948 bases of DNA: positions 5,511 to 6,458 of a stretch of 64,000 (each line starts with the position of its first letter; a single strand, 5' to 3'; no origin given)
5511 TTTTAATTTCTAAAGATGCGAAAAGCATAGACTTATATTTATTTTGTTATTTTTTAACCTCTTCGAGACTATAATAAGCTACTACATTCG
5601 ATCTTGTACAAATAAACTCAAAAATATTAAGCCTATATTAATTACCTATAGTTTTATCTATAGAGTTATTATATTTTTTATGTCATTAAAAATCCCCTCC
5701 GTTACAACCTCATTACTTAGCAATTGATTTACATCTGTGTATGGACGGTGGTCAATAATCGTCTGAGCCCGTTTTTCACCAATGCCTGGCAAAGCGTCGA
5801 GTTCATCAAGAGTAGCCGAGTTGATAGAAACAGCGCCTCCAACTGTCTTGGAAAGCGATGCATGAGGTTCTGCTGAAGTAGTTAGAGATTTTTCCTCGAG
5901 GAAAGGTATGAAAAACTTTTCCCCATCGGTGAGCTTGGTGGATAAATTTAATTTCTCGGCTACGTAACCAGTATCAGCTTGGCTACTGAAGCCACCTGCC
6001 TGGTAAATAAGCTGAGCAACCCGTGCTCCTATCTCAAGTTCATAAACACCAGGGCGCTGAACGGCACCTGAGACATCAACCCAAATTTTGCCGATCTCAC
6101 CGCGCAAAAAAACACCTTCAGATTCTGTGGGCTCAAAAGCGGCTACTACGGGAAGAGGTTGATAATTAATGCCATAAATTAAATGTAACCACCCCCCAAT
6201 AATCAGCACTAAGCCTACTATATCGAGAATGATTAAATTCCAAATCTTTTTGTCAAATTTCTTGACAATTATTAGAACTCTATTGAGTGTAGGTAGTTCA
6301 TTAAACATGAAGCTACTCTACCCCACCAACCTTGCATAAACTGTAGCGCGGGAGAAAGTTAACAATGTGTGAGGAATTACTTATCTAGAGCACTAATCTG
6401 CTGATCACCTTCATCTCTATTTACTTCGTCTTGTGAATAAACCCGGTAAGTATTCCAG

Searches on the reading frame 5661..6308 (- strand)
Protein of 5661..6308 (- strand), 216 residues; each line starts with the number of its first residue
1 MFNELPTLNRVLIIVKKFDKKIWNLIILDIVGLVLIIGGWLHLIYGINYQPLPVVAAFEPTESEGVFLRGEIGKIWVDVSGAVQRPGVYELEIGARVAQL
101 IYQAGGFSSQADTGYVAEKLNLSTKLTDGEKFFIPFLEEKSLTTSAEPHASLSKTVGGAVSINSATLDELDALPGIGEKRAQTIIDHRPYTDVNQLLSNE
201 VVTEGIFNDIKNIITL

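Call 13: search_protein_families(library=pfam, proteins=[window:5661-6308:-])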
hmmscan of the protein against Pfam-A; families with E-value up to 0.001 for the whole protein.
window:5661-6308:- (216 aa): 5 families
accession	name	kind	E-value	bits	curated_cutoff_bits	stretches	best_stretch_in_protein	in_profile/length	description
PF10531.15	SLBB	-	1.8e-13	50.5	27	1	77-112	2-37/55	SLBB domain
PF12836.13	HHH_3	-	4.4e-10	40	27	1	159-214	5-64/65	Helix-hairpin-helix motif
PF00633.29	HHH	-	1.7e-07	31.1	24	1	161-186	4-29/30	Helix-hairpin-helix motif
PF22461.2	SLBB_2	-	7.7e-06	26.4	27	1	77-114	3-42/79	SLBB domain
PF14520.12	HHH_5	-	4.9e-05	24.2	27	1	164-186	31-53/57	Helix-hairpin-helix domain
